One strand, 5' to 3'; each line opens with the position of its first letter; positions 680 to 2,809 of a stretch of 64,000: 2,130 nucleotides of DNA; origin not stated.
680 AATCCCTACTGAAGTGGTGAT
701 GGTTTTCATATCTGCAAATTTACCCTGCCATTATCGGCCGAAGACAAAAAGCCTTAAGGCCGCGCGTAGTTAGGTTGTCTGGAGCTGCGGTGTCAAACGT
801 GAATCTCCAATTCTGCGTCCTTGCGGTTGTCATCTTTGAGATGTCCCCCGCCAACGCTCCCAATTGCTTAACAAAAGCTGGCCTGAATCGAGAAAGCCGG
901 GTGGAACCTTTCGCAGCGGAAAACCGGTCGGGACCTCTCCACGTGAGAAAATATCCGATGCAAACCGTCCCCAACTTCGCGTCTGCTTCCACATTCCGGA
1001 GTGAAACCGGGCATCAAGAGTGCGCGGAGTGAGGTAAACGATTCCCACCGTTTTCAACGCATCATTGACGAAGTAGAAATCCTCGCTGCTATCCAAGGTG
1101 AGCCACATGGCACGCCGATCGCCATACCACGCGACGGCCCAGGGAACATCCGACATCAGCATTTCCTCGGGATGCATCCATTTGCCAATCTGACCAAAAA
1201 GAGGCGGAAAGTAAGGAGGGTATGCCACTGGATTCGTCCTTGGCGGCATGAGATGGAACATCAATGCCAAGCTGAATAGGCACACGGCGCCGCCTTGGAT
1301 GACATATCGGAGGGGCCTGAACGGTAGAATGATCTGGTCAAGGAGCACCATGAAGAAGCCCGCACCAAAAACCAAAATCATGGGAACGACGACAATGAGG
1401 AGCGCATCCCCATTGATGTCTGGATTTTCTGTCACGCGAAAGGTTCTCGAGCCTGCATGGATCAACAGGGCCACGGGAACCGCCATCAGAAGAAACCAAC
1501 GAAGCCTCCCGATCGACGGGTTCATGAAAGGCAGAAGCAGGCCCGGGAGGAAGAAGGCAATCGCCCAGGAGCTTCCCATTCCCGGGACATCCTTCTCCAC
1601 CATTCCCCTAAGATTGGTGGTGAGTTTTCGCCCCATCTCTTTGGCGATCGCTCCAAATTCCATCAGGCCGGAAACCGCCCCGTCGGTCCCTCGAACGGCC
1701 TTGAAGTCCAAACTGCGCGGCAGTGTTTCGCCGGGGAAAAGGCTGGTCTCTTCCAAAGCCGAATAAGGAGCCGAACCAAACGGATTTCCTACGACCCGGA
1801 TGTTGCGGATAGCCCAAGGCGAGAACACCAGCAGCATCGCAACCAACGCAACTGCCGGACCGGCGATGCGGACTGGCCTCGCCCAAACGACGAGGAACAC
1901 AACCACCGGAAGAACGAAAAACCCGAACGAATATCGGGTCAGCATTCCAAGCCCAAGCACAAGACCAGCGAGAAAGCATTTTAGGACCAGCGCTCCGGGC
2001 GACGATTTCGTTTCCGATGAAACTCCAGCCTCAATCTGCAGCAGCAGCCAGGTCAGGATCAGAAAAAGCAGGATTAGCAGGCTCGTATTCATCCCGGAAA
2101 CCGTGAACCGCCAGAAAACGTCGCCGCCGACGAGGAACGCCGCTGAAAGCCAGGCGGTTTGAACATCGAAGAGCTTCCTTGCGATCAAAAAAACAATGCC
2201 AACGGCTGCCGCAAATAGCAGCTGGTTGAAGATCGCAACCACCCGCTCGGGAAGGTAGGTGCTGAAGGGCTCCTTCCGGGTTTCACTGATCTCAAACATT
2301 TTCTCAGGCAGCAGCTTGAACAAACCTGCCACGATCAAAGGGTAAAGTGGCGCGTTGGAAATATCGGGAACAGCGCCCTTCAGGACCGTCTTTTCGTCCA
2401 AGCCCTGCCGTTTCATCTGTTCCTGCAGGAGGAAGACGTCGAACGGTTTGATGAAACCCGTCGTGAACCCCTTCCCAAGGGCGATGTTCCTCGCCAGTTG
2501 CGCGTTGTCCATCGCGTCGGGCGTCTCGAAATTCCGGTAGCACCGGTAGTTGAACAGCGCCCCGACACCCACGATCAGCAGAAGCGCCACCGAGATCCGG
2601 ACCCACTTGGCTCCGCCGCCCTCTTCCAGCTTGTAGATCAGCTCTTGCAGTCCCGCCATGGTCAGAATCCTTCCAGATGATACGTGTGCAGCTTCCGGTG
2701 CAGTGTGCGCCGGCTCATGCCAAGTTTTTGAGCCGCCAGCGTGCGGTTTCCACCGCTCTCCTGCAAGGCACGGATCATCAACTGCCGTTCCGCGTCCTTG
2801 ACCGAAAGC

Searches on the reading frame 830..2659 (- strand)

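Call 94: search_protein_families(library=pfam, proteins=[window:830-2659:-], max_evalue=0.0001)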
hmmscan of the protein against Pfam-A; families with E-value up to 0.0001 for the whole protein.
window:830-2659:- (609 aa): 1 family
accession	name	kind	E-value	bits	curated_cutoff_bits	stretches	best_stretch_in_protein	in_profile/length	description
PF13231.12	PMT_2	-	1e-10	42.5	26.1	1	138-284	21-159/160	Dolichyl-phosphate-mannose-protein mannosyltransferase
